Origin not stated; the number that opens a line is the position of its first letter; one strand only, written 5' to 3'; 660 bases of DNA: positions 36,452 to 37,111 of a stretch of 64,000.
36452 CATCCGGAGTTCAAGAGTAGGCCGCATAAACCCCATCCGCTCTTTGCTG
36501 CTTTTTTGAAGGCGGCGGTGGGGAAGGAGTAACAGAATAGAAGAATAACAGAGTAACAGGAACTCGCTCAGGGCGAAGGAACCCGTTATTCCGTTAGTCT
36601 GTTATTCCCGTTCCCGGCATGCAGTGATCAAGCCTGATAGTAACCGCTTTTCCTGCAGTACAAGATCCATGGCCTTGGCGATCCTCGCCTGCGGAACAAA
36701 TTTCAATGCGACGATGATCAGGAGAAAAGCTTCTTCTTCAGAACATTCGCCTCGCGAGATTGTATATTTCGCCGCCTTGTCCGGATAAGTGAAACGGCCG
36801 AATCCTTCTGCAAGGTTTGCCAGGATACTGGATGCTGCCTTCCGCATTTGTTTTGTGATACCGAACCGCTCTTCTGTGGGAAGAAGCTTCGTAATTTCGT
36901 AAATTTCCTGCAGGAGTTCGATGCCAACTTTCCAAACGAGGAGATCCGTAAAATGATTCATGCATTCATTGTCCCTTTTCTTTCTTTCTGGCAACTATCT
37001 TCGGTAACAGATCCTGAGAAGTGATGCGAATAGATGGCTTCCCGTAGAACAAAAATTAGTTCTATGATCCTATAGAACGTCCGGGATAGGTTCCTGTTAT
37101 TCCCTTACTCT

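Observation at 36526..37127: Four-helix-bundle (rRNA-IVS protein / Avd-like) gene in a 602-bp cassette with perfect 11-bp terminal inverted repeats, wedged exactly between pyrG and pyrD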

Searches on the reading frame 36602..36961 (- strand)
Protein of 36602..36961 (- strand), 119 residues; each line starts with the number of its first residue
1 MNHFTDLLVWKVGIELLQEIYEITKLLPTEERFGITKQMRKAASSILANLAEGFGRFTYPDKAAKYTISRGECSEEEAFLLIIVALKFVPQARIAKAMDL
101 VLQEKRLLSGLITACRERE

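Call 4: search_protein_families(library=pfam, proteins=[window:36602-36961:-])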
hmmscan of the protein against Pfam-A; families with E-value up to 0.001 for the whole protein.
window:36602-36961:- (119 aa): 1 family
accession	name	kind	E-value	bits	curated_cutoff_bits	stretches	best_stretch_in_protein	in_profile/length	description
PF05635.17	23S_rRNA_IVP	-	4.6e-27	94.8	33.8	1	6-109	2-105/106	23S rRNA-intervening sequence protein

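Call 11: find_encoding_contigs(protein=window:36602-36961:-, flank=10000, max_places=10)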
Protein window:36602-36961:- (119 aa): 6 contigs read that carry it; 2 places shown.
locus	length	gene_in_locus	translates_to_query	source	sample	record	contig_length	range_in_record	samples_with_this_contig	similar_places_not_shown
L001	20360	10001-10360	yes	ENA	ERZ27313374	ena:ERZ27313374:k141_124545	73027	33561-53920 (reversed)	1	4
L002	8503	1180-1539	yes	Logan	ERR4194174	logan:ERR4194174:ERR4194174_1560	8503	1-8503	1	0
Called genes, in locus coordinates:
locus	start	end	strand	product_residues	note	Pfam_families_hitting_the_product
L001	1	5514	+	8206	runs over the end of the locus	?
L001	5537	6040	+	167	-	PF27226:AF_1845 (weak)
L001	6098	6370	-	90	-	PF04226:Transgly_assoc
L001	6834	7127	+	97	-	PF01541:GIY-YIG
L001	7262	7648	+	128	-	-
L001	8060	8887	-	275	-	PF00175:NAD_binding_1, PF10418:DHODB_Fe-S_bind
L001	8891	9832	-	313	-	PF01180:DHO_dh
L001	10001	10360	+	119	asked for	PF05635:23S_rRNA_IVP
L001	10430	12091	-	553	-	PF06418:CTP_synth_N, PF00117:GATase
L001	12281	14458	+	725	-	-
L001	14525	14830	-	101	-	-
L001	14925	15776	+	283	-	PF13489:Methyltransf_23, PF08241:Methyltransf_11 (weak), PF08242:Methyltransf_12 (faint), PF13649:Methyltransf_25 (weak)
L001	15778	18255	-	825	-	PF01541:GIY-YIG, PF27096:UvrC_M (weak), PF22920:UvrC_RNaseH, PF08459:UvrC_RNaseH_dom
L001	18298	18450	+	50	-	-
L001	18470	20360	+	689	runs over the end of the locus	PF03030:H_PPase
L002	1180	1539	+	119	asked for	PF05635:23S_rRNA_IVP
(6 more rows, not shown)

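Call 12: find_homologous_proteins(query=window:36605-36961:-)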
Query window:36605-36961:- (119 aa): 126 proteins with E <= 0.001 among 132 candidates; the best 120 are listed.
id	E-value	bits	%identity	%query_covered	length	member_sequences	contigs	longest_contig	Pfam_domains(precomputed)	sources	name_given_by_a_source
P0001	9.7e-70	250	100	100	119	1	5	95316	PF05635.18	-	-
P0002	2.3e-50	187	73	99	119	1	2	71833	PF05635.18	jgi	jgi:four helix bundle protein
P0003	2.4e-44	168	71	99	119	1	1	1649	PF05635.18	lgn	-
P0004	5.0e-44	167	65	99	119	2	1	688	PF05635.18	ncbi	-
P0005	5.6e-43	164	68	99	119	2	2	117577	PF05635.18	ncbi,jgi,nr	ncbi:MAG: four helix bundle protein [Candidatus Peribacteraceae bacterium]|jgi:four helix bundle pro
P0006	1.3e-42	162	64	100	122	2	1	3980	PF05635.18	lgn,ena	-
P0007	8.8e-42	160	61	99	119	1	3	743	PF05635.18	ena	-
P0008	1.3e-41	159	64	99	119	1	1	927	PF05635.18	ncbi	-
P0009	7.9e-41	157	65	97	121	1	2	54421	PF05635.18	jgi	jgi:four helix bundle protein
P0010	1.1e-40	156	61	100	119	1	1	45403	PF05635.18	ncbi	-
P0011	1.5e-40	156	57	99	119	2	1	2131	PF05635.18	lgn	-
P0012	3.1e-40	155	63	99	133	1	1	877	PF22296.3,PF05635.18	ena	-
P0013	4.4e-40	154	59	99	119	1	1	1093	PF05635.18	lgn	-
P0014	6.5e-40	154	62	99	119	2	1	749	PF05635.18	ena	-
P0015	2.4e-39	152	66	90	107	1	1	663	PF05635.18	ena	-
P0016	3.5e-39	151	58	99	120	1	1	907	PF05635.18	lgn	-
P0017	4.8e-39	151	61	100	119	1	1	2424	PF22296.3,PF05635.18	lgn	-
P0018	4.9e-39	151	59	99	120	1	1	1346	PF05635.18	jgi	jgi:four helix bundle protein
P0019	7.8e-39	150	60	97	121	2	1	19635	PF05635.18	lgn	-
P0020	1.2e-38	150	58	99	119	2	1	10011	PF05635.18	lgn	-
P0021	1.9e-38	149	58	99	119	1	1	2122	PF05635.18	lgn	-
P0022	2.5e-38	149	57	97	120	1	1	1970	PF05635.18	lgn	-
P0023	3.2e-38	148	61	97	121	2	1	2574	PF05635.18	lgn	-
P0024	5.6e-38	147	58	98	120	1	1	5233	PF05635.18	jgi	jgi:four helix bundle protein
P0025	1.7e-37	146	60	100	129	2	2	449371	PF22296.3,PF05635.18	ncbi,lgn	-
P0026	7.4e-37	144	54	99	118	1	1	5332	PF05635.18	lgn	-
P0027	1.4e-36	143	58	99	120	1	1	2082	PF05635.18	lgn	-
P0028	1.7e-36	143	59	99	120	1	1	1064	PF22296.3,PF05635.18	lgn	-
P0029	2.4e-36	142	57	99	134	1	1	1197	PF05635.18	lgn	-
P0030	3.5e-36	142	57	99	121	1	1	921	PF22296.3,PF05635.18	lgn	-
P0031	3.7e-36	142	56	98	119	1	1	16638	PF05635.18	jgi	jgi:four helix bundle protein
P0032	6.4e-36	141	62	99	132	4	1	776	PF22296.3,PF05635.18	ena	-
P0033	1.0e-35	140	56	98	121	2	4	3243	PF05635.18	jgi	jgi:four helix bundle protein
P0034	1.6e-35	140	59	98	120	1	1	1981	PF05635.18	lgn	-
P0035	2.3e-35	139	63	99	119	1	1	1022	PF05635.18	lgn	-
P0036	3.9e-35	138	56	99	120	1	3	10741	PF05635.18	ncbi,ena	ncbi:MAG: four helix bundle protein [Patescibacteria group bacterium]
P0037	5.1e-35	138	56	97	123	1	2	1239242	PF05635.18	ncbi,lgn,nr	ncbi:four helix bundle protein [Candidatus Peribacteria bacterium]|nr:MAG: four helix bundle protein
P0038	5.4e-35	138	55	97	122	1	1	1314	PF22296.3,PF05635.18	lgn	-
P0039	1.4e-34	137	55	99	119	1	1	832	PF05635.18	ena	-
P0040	6.4e-34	134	55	100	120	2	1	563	PF22296.3,PF05635.18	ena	-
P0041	7.2e-34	134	58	99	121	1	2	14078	PF05635.18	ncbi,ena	ncbi:MAG: four helix bundle protein [Patescibacteria group bacterium]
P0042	2.2e-33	133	59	99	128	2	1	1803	PF05635.18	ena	-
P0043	5.5e-33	131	58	99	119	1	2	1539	PF05635.18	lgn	-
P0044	1.1e-32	130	58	96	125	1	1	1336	PF22296.3,PF05635.18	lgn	-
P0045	3.1e-32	129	62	87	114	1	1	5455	PF05635.18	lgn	-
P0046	8.7e-32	128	53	99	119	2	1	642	PF05635.18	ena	-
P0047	1.1e-31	127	51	99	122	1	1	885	PF22296.3,PF05635.18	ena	-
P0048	1.6e-31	127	53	97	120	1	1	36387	PF05635.18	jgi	jgi:four helix bundle protein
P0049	4.3e-31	125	55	96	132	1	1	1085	PF05635.18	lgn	-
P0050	1.4e-30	124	52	98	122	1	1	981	PF22296.3,PF05635.18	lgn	-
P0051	3.3e-30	122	51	99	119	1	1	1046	PF22296.3,PF05635.18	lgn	-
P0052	3.9e-30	122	50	99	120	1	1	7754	PF22296.3,PF05635.18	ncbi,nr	ncbi:MAG: four helix bundle protein [Candidatus Peribacteraceae bacterium]|nr:four helix bundle prot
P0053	4.1e-30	122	51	99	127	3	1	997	PF22296.3,PF05635.18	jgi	-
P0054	9.2e-30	121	50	99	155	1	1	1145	PF22296.3,PF05635.18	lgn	-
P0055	1.5e-29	120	63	76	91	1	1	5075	PF05635.18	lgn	-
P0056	2.0e-29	120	55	97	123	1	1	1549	PF05635.18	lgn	-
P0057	2.6e-29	120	54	89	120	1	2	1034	PF05635.18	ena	-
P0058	4.6e-29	119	51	97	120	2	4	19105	PF05635.18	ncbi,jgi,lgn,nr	ncbi:four helix bundle protein [Patescibacteria group bacterium]|nr:four helix bundle protein [Pates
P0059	4.8e-29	119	58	94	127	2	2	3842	PF05635.18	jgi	-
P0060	7.2e-29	118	57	93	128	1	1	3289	PF22296.3,PF05635.18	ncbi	-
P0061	7.5e-29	118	54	94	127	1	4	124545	PF05635.18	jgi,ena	jgi:four helix bundle protein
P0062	1.4e-28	117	57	86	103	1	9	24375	PF05635.18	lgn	-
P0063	3.0e-28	116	53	94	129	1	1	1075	PF22296.3,PF05635.18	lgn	-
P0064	1.0e-27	114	47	99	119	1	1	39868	PF22296.3,PF05635.18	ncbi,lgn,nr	ncbi:MAG: four helix bundle protein [Kiritimatiellales bacterium]|nr:four helix bundle protein [Kiri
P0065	2.8e-27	113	67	66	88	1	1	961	PF05635.18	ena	-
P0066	3.0e-27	113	54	94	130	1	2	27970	PF05635.18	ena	-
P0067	6.0e-27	112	50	99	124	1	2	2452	PF22296.3,PF05635.18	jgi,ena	-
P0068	3.0e-26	110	51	94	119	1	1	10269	PF22296.3,PF05635.18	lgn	-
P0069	3.6e-26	109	50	99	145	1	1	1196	PF05635.18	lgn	-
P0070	4.4e-26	109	54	87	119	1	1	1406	PF05635.18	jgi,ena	-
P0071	4.9e-26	109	54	94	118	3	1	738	PF22296.3,PF05635.18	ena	-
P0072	2.4e-25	107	50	88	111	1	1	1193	PF05635.18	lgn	-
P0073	4.3e-25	106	48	99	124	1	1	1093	PF22296.3,PF05635.18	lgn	-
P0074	7.5e-25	105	47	99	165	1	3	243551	PF05635.18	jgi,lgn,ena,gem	-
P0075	4.5e-24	103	57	74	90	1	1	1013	PF05635.18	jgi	jgi:four helix bundle protein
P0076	2.5e-23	100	53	87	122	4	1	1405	PF05635.18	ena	-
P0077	1.8e-22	98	47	99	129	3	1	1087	PF05635.18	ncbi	-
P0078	6.0e-21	93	52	83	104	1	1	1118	PF22296.3,PF05635.18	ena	-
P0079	6.9e-19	86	42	94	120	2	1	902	PF22296.3,PF05635.18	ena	-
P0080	9.7e-19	86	43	96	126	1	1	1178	PF22296.3,PF05635.18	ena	-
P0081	2.0e-18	85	45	97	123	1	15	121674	PF22296.3,PF05635.18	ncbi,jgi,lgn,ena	ncbi:MAG: four helix bundle protein [Terracidiphilus sp.]|jgi:four helix bundle protein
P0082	2.7e-18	84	44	92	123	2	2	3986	PF22296.3,PF05635.18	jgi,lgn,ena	-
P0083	2.0e-17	81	42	95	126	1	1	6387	PF22296.3,PF05635.18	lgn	-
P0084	4.3e-17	80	41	92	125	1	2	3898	PF22296.3,PF05635.18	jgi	jgi:four helix bundle protein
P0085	2.9e-16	78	41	92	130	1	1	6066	PF22296.3,PF05635.18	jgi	jgi:four helix bundle protein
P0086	3.8e-16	77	40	92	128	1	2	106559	PF22296.3,PF05635.18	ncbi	ncbi:MAG: four helix bundle protein [Pirellulales bacterium]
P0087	4.0e-16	77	54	61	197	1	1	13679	PF05635.18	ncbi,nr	ncbi:four helix bundle protein [Candidatus Peregrinibacteria bacterium]|nr:four helix bundle protein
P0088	1.2e-15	76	40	96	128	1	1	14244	PF22296.3,PF05635.18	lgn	-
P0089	3.8e-15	74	39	95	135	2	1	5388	PF22296.3,PF05635.18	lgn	-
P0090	6.6e-15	73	53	63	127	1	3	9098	PF05635.18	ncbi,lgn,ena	ncbi:MAG: four helix bundle protein [Patescibacteria group bacterium]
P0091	2.1e-14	72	40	91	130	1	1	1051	PF22296.3,PF05635.18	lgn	-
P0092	8.5e-14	70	39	91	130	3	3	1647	PF22296.3,PF05635.18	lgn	-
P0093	1.2e-13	69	51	60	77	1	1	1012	PF05635.18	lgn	-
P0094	1.5e-13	69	41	89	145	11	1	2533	PF22296.3,PF05635.18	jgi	jgi:four helix bundle protein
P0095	4.4e-13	67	38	91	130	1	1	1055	PF22296.3,PF05635.18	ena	-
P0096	4.9e-13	67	38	91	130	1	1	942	PF22296.3,PF05635.18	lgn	-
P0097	5.6e-13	67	38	91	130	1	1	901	PF22296.3,PF05635.18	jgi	jgi:four helix bundle protein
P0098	6.1e-13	67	38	91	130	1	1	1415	PF22296.3,PF05635.18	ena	-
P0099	7.8e-13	67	37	99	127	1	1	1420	PF22296.3,PF05635.18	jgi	jgi:four helix bundle protein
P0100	1.3e-12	66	37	91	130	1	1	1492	PF22296.3,PF05635.18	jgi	jgi:four helix bundle protein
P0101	1.8e-12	65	38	91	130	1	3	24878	PF22296.3,PF05635.18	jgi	jgi:four helix bundle protein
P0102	8.4e-12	63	37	76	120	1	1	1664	PF05635.18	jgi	jgi:four helix bundle protein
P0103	1.9e-11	62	35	97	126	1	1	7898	PF05635.18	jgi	jgi:four helix bundle protein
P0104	2.0e-11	62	36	97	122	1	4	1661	PF22296.3,PF05635.18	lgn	-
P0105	4.0e-11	61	36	81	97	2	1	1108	PF05635.18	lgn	-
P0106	4.7e-11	61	38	74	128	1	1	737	PF22296.3,PF05635.18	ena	-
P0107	5.1e-11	61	36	97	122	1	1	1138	PF22296.3,PF05635.18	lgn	-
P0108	5.5e-11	61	41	89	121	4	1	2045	PF22296.3,PF05635.18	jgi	-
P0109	6.6e-11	60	36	91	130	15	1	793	PF22296.3,PF05635.18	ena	-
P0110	7.4e-11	60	38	92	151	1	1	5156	PF05635.18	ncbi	-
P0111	7.8e-11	60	38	75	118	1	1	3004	PF22296.3,PF05635.18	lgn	-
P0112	1.9e-10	59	34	97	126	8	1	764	PF05635.18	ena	-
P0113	2.3e-10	59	32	97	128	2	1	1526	PF05635.18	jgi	jgi:four helix bundle protein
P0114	3.0e-10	58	39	93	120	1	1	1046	PF22296.3,PF05635.18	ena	-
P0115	6.3e-10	57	46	62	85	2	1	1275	PF05635.18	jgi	-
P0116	1.5e-9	56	32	97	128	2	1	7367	PF05635.18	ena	-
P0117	2.9e-9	55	32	97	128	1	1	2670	PF05635.18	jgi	jgi:four helix bundle protein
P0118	4.5e-9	54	33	95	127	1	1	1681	PF05635.18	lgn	-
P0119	5.5e-9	54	32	97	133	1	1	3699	PF05635.18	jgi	-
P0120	1.2e-8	53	41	58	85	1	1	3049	PF05635.18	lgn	-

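Call 13: find_encoding_contigs(protein=P0002, flank=5000, max_places=3)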
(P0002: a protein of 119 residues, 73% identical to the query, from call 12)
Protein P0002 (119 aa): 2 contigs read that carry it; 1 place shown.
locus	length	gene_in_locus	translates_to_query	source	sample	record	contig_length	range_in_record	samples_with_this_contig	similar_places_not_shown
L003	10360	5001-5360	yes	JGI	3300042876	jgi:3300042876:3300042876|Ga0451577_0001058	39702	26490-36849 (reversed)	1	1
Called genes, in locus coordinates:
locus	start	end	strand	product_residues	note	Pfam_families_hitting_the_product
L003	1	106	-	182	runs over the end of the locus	PF06821:Ser_hydrolase, PF12697:Abhydrolase_6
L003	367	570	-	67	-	-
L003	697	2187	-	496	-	PF07705:CARDB (weak)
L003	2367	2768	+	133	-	-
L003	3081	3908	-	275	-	PF00175:NAD_binding_1 (weak), PF10418:DHODB_Fe-S_bind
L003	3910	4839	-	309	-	PF01180:DHO_dh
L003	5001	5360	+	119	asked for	PF05635:23S_rRNA_IVP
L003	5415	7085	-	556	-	PF06418:CTP_synth_N, PF00117:GATase, PF07722:Peptidase_C26 (weak)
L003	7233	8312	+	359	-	PF03641:Lysine_decarbox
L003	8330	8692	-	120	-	-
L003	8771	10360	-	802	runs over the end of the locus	PF01541:GIY-YIG, PF27096:UvrC_M (weak), PF22920:UvrC_RNaseH, PF08459:UvrC_RNaseH_dom, PF00583:Acetyltransf_1, PF13508:Acetyltransf_7, PF08459:UvrC_RNaseH_dom, PF14520:HHH_5 (weak), +1 more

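Call 14: find_encoding_contigs(protein=P0005, flank=5000, max_places=3)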
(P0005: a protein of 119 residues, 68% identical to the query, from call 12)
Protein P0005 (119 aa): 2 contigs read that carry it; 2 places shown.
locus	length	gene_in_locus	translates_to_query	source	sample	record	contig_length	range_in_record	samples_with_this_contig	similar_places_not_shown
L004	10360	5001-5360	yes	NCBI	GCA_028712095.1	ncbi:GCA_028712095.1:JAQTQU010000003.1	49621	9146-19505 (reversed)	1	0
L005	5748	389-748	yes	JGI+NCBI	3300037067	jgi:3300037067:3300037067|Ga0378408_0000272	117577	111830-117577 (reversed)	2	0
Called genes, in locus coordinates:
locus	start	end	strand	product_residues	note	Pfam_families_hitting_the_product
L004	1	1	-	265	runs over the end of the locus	-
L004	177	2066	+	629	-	PF00117:GATase, PF07722:Peptidase_C26, PF02540:NAD_synthase (faint), PF00958:GMP_synt_C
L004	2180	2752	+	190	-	PF04542:Sigma70_r2, PF08281:Sigma70_r4_2, PF04545:Sigma70_r4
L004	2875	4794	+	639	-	PF18915:DUF5667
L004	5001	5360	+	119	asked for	PF05635:23S_rRNA_IVP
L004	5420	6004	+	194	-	PF08207:EFP_N, PF01132:EFP, PF09285:Elong-fact-P_C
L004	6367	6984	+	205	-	-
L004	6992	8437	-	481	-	PF02934:GatB_N, PF02637:GatB_Yqey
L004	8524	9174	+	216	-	PF04542:Sigma70_r2, PF08281:Sigma70_r4_2, PF04545:Sigma70_r4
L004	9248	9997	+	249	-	PF07638:Sigma70_ECF (weak), PF04542:Sigma70_r2, PF04545:Sigma70_r4, PF08281:Sigma70_r4_2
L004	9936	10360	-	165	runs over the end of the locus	PF01327:Pep_deformylase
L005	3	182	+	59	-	?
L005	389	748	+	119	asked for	PF05635:23S_rRNA_IVP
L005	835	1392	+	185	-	PF08207:EFP_N, PF01132:EFP, PF09285:Elong-fact-P_C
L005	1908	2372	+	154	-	-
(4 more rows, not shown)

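Call 15: find_encoding_contigs(protein=P0009, flank=5000, max_places=3)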
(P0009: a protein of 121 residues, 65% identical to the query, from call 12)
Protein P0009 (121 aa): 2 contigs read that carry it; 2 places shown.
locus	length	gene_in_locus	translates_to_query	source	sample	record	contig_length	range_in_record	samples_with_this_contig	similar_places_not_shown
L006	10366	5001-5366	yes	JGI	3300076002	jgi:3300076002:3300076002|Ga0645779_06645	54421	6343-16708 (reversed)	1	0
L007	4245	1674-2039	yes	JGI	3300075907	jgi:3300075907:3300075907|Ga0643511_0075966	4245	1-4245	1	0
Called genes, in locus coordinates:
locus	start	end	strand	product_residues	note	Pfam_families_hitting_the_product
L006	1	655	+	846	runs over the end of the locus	PF11369:DUF3160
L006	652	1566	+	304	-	PF01875:Memo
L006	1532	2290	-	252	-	PF01925:TauE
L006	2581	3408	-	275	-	PF00175:NAD_binding_1, PF10418:DHODB_Fe-S_bind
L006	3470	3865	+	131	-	PF05635:23S_rRNA_IVP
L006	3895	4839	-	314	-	PF01180:DHO_dh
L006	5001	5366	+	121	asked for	PF05635:23S_rRNA_IVP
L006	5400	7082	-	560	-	PF06418:CTP_synth_N, PF00117:GATase, PF07722:Peptidase_C26 (faint)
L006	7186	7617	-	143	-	PF01797:Y1_Tnp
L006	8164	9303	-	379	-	PF00478:IMPDH, PF03060:NMO (weak)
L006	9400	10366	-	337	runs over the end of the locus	PF00962:A_deaminase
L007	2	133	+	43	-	?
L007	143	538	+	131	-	PF05635:23S_rRNA_IVP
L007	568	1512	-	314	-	PF01180:DHO_dh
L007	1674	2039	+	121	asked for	PF05635:23S_rRNA_IVP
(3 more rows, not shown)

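Call 27: find_related_loci(query=A2, collection=genome_contigs, flank=2500)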
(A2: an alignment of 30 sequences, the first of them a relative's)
Query A2 (119 aa) in genome_contigs; peptide patterns used: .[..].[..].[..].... (x = any residue, [..] = any of these).
600 stretches matched a pattern (row limit reached: there are more); 528 encode a relative of the query (tblastn E <= 1e-3); the best 80 are kept; 80 distinct loci.
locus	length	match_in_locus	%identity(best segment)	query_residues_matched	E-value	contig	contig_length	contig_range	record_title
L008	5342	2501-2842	55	1-114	7e-38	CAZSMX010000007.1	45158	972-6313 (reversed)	MAG TPA_asm: uncultured Candidatus Peribacteria bacterium isolate SRP192515_co2_139 genome assembly, contig: NODE_506_le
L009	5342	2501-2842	53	1-114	2e-36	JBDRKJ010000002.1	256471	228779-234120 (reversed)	MAG: Candidatus Peregrinibacteria bacterium isolate MEGAHIT-group-1.70 k141_5393788, whole genome shotgun sequence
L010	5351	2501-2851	39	1-117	7e-27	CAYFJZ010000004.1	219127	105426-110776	MAG TPA_asm: uncultured Candidatus Peribacteria bacterium isolate ERP019367_co2_28 genome assembly, contig: NODE_58_leng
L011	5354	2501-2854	41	1-118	3e-25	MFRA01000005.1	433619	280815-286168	MAG: Candidatus Magasanikbacteria bacterium RIFOXYD1_FULL_40_23 rifoxyd1_full_scaffold_32, whole genome shotgun sequence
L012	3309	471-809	41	4-116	2e-24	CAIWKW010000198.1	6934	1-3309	MAG: Candidatus Doudnabacteria bacterium isolate AlinenLipids_bin-7426 genome assembly, contig: bin-7426:198/227, whole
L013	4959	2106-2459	36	1-118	4e-24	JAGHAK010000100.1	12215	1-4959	MAG: Elusimicrobia bacterium isolate AUK228 PB_MBMC_182_c_000000000108, whole genome shotgun sequence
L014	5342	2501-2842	38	1-114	4e-24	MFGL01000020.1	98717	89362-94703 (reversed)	MAG: Candidatus Falkowbacteria bacterium RIFOXYC2_FULL_47_12 rifoxyc2_full_scaffold_339, whole genome shotgun sequence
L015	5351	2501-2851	38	1-117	1e-23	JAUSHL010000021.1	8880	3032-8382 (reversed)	MAG: Candidatus Daviesbacteria bacterium isolate E14_metabat.bin.192 E14_k141_996929, whole genome shotgun sequence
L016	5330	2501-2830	40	4-113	2e-23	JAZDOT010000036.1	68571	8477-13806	MAG: Candidatus Peregrinibacteria bacterium isolate MEGAHIT-group-0.791 k141_4925918, whole genome shotgun sequence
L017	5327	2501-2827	41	4-112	3e-23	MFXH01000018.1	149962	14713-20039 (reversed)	MAG: Candidatus Peregrinibacteria bacterium RIFOXYA2_FULL_41_18 rifoxya2_full_scaffold_63, whole genome shotgun sequence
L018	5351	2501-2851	34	1-117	3e-23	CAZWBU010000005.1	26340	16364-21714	MAG TPA_asm: uncultured Candidatus Saccharibacteria bacterium isolate SRP119689_co1_331 genome assembly, contig: NODE_23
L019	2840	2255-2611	39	1-119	3e-23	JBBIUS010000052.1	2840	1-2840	MAG: Candidatus Falkowbacteria bacterium isolate ETS170220_bin_59 NODE_30479_length_2840_cov_7.17619, whole genome shotg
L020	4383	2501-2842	39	4-117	5e-23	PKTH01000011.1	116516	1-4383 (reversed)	MAG: Candidatus Parcubacteria bacterium isolate BM507 sc_79, whole genome shotgun sequence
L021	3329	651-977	40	4-112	6e-23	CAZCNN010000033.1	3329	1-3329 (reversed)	MAG TPA_asm: uncultured Bdellovibrionales bacterium isolate SRP286056_co2_548 genome assembly, contig: NODE_52216_length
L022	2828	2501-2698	52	1-66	1e-22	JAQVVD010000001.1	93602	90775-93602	MAG: Candidatus Peribacteraceae bacterium isolate STF1_71 NODE_370_length_93602_cov_5.382883_Sandtown_F1, whole genome s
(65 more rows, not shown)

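Call 47: search_solved_structures(query=window:36605-36961:-, max_evalue=0.01, show_alignments=1)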
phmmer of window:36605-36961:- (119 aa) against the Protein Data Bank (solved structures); distinct sequences matched with E-value up to 0.01: 2.
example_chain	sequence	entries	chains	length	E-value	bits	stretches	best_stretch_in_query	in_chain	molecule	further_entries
2gsc_A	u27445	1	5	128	1.7e-14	57.4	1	8-112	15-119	Putative uncharacterized protein XCC0516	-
2rld_A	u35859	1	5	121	0.0095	19.6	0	9-98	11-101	Uncharacterized protein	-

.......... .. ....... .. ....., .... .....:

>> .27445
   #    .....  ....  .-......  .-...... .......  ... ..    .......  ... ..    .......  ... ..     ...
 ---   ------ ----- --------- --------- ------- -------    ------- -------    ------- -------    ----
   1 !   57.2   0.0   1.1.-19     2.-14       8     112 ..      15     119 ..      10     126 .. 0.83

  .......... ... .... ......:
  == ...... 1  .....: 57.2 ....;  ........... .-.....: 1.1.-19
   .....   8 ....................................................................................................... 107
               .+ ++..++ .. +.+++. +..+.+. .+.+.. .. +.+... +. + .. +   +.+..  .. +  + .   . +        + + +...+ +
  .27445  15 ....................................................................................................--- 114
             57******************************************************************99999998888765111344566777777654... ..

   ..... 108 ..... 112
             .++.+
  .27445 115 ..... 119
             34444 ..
